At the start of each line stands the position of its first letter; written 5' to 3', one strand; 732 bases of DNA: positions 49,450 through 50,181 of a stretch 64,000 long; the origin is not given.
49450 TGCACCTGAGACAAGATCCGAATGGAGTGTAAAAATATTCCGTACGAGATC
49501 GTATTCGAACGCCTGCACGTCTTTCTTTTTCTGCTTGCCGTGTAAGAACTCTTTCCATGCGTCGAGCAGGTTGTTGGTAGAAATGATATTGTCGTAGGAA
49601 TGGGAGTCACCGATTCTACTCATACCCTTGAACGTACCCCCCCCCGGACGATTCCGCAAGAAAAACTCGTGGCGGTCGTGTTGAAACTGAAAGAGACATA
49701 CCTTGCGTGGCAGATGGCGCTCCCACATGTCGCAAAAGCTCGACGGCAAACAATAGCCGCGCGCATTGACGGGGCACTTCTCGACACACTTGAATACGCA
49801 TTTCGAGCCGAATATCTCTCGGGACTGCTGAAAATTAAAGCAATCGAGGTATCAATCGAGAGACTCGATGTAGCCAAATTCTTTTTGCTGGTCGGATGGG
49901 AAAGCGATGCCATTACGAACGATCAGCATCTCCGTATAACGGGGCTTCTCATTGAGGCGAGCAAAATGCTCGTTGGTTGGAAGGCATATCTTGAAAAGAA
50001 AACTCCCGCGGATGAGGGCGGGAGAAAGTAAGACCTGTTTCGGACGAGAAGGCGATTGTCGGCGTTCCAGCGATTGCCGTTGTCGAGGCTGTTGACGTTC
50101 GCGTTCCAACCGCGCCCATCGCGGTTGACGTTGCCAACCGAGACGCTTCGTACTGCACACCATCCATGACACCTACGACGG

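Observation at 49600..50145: Non-canonical DGR layout: the Avd-like gene is on the opposite strand, embedded antisense in the TR-to-RT spacer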

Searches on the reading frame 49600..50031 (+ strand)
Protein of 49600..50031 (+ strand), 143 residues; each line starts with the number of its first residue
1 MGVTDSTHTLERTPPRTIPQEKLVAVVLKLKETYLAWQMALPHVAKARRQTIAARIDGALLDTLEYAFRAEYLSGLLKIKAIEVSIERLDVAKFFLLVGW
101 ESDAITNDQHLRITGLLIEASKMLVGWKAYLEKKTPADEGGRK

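Call 3: search_protein_families(library=pfam, proteins=[window:49600-50031:+], max_evalue=0.1)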
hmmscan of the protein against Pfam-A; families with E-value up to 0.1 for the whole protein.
window:49600-50031:+ (143 aa): 1 family
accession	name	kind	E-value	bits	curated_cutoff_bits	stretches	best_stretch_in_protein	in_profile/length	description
PF22296.2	bAvd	-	0.008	17.1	40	1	40-130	17-106/107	bAvd-like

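Call 7: find_homologous_proteins(query=window:49600-50031:+, max_evalue=0.001)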
Query window:49600-50031:+ (143 aa): 76 proteins with E <= 0.001 among 117 candidates.
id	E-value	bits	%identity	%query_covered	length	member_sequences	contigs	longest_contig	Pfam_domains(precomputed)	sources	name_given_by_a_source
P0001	1.0e-69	251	100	84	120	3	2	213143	-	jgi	jgi:hypothetical protein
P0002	2.1e-65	237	82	98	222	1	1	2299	-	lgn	-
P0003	7.4e-65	235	79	100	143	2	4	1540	-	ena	-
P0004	2.8e-64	233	80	100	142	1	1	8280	-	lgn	-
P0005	3.5e-64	233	80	97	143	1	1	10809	-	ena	-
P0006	2.5e-61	223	76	100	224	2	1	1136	-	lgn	-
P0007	3.6e-61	223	79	91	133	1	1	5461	-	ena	-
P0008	2.6e-60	220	83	91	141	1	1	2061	-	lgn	-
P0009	2.4e-58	214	86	83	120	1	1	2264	-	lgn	-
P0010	7.9e-58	212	78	91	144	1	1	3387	-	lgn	-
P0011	9.9e-58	212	79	88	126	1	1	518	-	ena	-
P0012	1.1e-57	212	75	95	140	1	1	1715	-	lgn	-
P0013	6.8e-56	206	82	83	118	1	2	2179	-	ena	-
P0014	9.8e-56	205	84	84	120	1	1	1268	-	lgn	-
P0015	1.6e-54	201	81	83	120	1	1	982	-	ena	-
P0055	5.6e-42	161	63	80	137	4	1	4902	PF22296.3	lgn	-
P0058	8.1e-40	154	54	95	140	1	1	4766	PF22296.3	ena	-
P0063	2.1e-35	140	59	78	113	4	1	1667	PF22296.3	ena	-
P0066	5.5e-32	128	54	78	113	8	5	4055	PF22296.3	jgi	-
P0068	7.3e-32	128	56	77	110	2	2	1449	PF22296.3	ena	-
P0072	4.2e-28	116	50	77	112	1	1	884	PF22296.3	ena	-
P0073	4.5e-28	116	50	81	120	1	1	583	PF22296.3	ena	-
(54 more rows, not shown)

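Call 8: search_protein_families(library=ncbifam, proteins=[window:49600-50031:+], max_evalue=1)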
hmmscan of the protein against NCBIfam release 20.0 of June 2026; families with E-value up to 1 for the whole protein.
window:49600-50031:+ (143 aa): 1 family
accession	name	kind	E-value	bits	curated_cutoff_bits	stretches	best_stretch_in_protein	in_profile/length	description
NF033474.1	DivGenRetAVD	equivalog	2.6e-05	24.5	80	1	26-128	3-103/104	diversity-generating retroelement protein Avd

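Call 10: search_solved_structures(query=A1, max_evalue=1, show_alignments=2)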
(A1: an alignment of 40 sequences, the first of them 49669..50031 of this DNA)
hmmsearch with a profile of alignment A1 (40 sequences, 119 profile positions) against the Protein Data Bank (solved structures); distinct sequences matched with E-value up to 1: 1.
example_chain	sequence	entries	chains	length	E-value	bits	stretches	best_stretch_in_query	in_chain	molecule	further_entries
4v6u_Bk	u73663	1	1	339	0.86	12.7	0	5-64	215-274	Acidic ribosomal protein P0 homolog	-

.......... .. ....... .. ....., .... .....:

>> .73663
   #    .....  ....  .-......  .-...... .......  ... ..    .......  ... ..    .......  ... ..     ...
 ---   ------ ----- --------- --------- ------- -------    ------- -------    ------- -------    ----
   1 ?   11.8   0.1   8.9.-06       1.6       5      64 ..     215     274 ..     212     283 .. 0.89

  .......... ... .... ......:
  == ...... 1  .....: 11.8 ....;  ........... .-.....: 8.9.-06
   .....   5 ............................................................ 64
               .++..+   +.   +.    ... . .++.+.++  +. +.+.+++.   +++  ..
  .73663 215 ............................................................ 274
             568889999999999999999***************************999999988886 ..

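Call 11: search_protein_families(library=pfam, alignment_id=A1, max_evalue=0.01)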
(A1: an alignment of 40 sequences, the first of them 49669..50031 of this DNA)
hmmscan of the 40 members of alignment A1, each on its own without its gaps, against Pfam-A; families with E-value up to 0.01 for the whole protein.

A. member 1, window:49669-50031:+ (120 aa): 1 family
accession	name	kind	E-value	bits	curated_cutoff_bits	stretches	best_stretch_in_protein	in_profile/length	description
PF22296.2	bAvd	-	0.0048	17.8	40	1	18-107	18-106/107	bAvd-like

B. families by the number of members that match (of 40 scanned): 2 families
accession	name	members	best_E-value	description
PF22296.2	bAvd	27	8.7e-08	bAvd-like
PF10858.15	DUF2659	1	0.0039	Protein of unknown function (DUF2659)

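Call 12: find_related_loci(query=A1, collection=genome_contigs, flank=4000)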
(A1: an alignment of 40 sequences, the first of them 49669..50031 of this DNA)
Query A1 (120 aa) in genome_contigs; peptide patterns used: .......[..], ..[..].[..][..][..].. (x = any residue, [..] = any of these).
50 stretches matched a pattern; 23 encode a relative of the query (tblastn E <= 1e-3); 23 distinct loci.
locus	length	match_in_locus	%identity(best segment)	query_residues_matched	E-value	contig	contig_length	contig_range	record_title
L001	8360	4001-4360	78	1-120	5e-61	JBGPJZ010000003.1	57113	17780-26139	MAG: Candidatus Paceibacteria bacterium isolate OBJ_0618_7090110_298 k141_8489478_length_57113_cov_22.4151, whole genome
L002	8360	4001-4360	78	1-120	2e-59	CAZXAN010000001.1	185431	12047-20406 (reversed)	MAG TPA_asm: uncultured Candidatus Saccharibacteria bacterium isolate ERP113451_co1_173 genome assembly, contig: NODE_24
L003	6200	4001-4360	75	1-120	2e-58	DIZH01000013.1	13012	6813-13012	MAG TPA_asm: Patescibacteria group bacterium UBA6033 UBA6033_contig_687, whole genome shotgun sequence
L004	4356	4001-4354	77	1-118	1e-57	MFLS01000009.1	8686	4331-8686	MAG: Candidatus Kaiserbacteria bacterium RIFCSPHIGHO2_12_FULL_56_13 rifcsphigho2_12_scaffold_15209, whole genome shotgun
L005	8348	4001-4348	75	1-116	8e-57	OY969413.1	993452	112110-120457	MAG: Candidatus Kaiserbacteria bacterium isolate MFD01223.bin.1.23 genome assembly, chromosome: 1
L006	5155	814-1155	74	1-114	7e-53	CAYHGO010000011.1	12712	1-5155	MAG TPA_asm: uncultured Candidatus Saccharibacteria bacterium isolate ERP119705_co12_96 genome assembly, contig: NODE_59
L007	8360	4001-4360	72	1-120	3e-52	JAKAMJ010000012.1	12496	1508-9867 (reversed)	MAG: bacterium isolate WY5.bin169 NODE_8669_length_12496_cov_2.428086, whole genome shotgun sequence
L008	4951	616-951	63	1-112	9e-44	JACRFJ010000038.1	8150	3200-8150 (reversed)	MAG: Candidatus Kaiserbacteria bacterium isolate NC_groundwater_1722_Pr3_B-0.1um_52_27 SR-2_scaffold_141_2643683, whole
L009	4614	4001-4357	59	1-120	1e-43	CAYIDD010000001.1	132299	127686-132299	MAG TPA_asm: uncultured Candidatus Saccharibacteria bacterium isolate ERP119705_co18_166 genome assembly, contig: NODE_5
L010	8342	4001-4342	62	1-114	9e-43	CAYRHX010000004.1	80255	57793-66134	MAG TPA_asm: uncultured Candidatus Saccharibacteria bacterium isolate ERP113451_co3_61 genome assembly, contig: NODE_107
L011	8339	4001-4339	59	3-115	1e-41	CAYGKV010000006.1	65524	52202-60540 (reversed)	MAG TPA_asm: uncultured Candidatus Saccharibacteria bacterium isolate ERP113451_co5_294 genome assembly, contig: NODE_91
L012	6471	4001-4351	57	1-117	2e-41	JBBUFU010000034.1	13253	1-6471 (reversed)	MAG: Patescibacteria group bacterium isolate H43-bin025_1 H43_bin025_1_000000000034, whole genome shotgun sequence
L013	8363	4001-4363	57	1-120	1e-40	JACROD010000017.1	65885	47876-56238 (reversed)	MAG: Candidatus Kaiserbacteria bacterium isolate NC_groundwater_1952_Pr3_S-0.2um_53_6 scaffold_429400, whole genome shot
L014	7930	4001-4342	57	1-114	4e-40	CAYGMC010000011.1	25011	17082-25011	MAG TPA_asm: uncultured Candidatus Saccharibacteria bacterium isolate ERP113451_co5_162 genome assembly, contig: NODE_10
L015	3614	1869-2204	60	3-114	7e-40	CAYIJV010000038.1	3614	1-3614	MAG TPA_asm: uncultured Candidatus Saccharibacteria bacterium isolate ERP119705_co23_584 genome assembly, contig: NODE_3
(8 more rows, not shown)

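Call 26: predict_structure(alignment_id=A1)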
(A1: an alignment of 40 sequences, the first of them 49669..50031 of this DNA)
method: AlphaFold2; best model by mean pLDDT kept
length: 120 residues; sequences in the alignment: 40
mean_pLDDT: 91.4   pTM: 0.82
mean pLDDT of the five models: 91.4, 91.3, 90.5, 90.4, 89.5
residues with pLDDT >= 90: 97; 70-90: 13; 50-70: 5; < 50: 5
segments of 3 or more residues with pLDDT < 50: 117-120
pLDDT, mean of each block of 10 residues (from residue 1): 92 93 86 98 97 96 99 96 96 98 95 52
secondary structure, 60 per line:
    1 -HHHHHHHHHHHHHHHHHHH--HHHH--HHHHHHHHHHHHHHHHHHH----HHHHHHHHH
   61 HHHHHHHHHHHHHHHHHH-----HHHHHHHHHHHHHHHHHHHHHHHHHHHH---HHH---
elements in order: H2-20 H23-26 H29-47 H52-78 H84-111

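Call 31: fold_search(model_id=the predicted structure, library=pdb)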
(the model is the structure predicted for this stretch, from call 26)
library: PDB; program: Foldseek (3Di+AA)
matches with E <= 10: 514; with E <= 0.001: 0
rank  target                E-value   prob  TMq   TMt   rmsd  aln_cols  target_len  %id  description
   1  2rld_E                1.6e-03  1.00  0.77  0.85   2.0       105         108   15  CRYSTAL STRUCTURE OF A PROTEIN WITH UNKNOWN FUNCTION FROM S23 RIBOSOMAL PROTEIN FAMILY (BT_0352) FROM BACTEROIDES THET (released 2007-10-30)
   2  2gsc_D                1.8e-03  1.00  0.84  0.87   1.2       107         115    6  Crystal Structure of the Conserved Hypothetical Cytosolic Protein Xcc0516 from Xanthomonas campestris (released 2006-10-03)
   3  2rld_B                2.6e-03  1.00  0.63  0.68   4.6       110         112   12  CRYSTAL STRUCTURE OF A PROTEIN WITH UNKNOWN FUNCTION FROM S23 RIBOSOMAL PROTEIN FAMILY (BT_0352) FROM BACTEROIDES THET (released 2007-10-30)
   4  4dwl_D                3.6e-03  1.00  0.80  0.89   1.8       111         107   16  Avd molecule from Bordetella bacteriophage DGR (released 2013-02-27)
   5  2gsc_B                4.5e-03  1.00  0.85  0.87   1.3       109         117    6  Crystal Structure of the Conserved Hypothetical Cytosolic Protein Xcc0516 from Xanthomonas campestris (released 2006-10-03)
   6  2rld_D                5.1e-03  1.00  0.73  0.81   2.6       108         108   15  CRYSTAL STRUCTURE OF A PROTEIN WITH UNKNOWN FUNCTION FROM S23 RIBOSOMAL PROTEIN FAMILY (BT_0352) FROM BACTEROIDES THET (released 2007-10-30)
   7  2gsc_C                5.4e-03  1.00  0.83  0.91   1.2       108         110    6  Crystal Structure of the Conserved Hypothetical Cytosolic Protein Xcc0516 from Xanthomonas campestris (released 2006-10-03)
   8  2gsc_E                5.4e-03  1.00  0.83  0.88   1.3       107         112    6  Crystal Structure of the Conserved Hypothetical Cytosolic Protein Xcc0516 from Xanthomonas campestris (released 2006-10-03)
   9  4dwl_C                5.4e-03  1.00  0.81  0.87   1.7       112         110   16  Avd molecule from Bordetella bacteriophage DGR (released 2013-02-27)
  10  2rld_C                7.1e-03  1.00  0.61  0.63   5.0       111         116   13  CRYSTAL STRUCTURE OF A PROTEIN WITH UNKNOWN FUNCTION FROM S23 RIBOSOMAL PROTEIN FAMILY (BT_0352) FROM BACTEROIDES THET (released 2007-10-30)
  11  4dwl_E                8.4e-03  1.00  0.76  0.83   2.3       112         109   16  Avd molecule from Bordetella bacteriophage DGR (released 2013-02-27)
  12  2gsc_A                9.4e-03  1.00  0.86  0.91   1.1       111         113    6  Crystal Structure of the Conserved Hypothetical Cytosolic Protein Xcc0516 from Xanthomonas campestris (released 2006-10-03)
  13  4dwl_A                9.9e-03  1.00  0.76  0.83   2.2       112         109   17  Avd molecule from Bordetella bacteriophage DGR (released 2013-02-27)
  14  8ube_D                1.1e-02  1.00  0.78  0.84   2.1       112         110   15  Diversity-generating retroelement (DGR) ribonucleoprotein reverse transcriptase - Resting State 1a (released 2024-10-23)
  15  8ub7_E                1.1e-02  1.00  0.75  0.81   2.3       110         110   17  Diversity-generating retroelement (DGR) ribonucleoprotein reverse transcriptase - Active state (N-occupied) (released 2024-10-23)
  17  2rld_A                2.5e-02  1.00  0.74  0.78   2.5       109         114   16  CRYSTAL STRUCTURE OF A PROTEIN WITH UNKNOWN FUNCTION FROM S23 RIBOSOMAL PROTEIN FAMILY (BT_0352) FROM BACTEROIDES THET (released 2007-10-30)
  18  8ub7_D                2.5e-02  1.00  0.77  0.83   2.4       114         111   16  Diversity-generating retroelement (DGR) ribonucleoprotein reverse transcriptase - Active state (N-occupied) (released 2024-10-23)
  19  4dwl_B                2.5e-02  1.00  0.75  0.81   2.5       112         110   17  Avd molecule from Bordetella bacteriophage DGR (released 2013-02-27)
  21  8ub7_B                2.7e-02  1.00  0.75  0.74   2.5       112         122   17  Diversity-generating retroelement (DGR) ribonucleoprotein reverse transcriptase - Active state (N-occupied) (released 2024-10-23)
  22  8ub7_C                6.0e-02  1.00  0.74  0.80   2.4       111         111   16  Diversity-generating retroelement (DGR) ribonucleoprotein reverse transcriptase - Active state (N-occupied) (released 2024-10-23)
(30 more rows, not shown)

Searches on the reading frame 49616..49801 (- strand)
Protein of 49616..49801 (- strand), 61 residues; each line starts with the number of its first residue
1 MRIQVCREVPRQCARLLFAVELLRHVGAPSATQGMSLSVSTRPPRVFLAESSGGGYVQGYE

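Call 70: search_protein_families(library=pfam, proteins=[window:49616-49801:-], max_evalue=0.1)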
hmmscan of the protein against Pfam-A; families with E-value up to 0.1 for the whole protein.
window:49616-49801:- (61 aa): 0 families
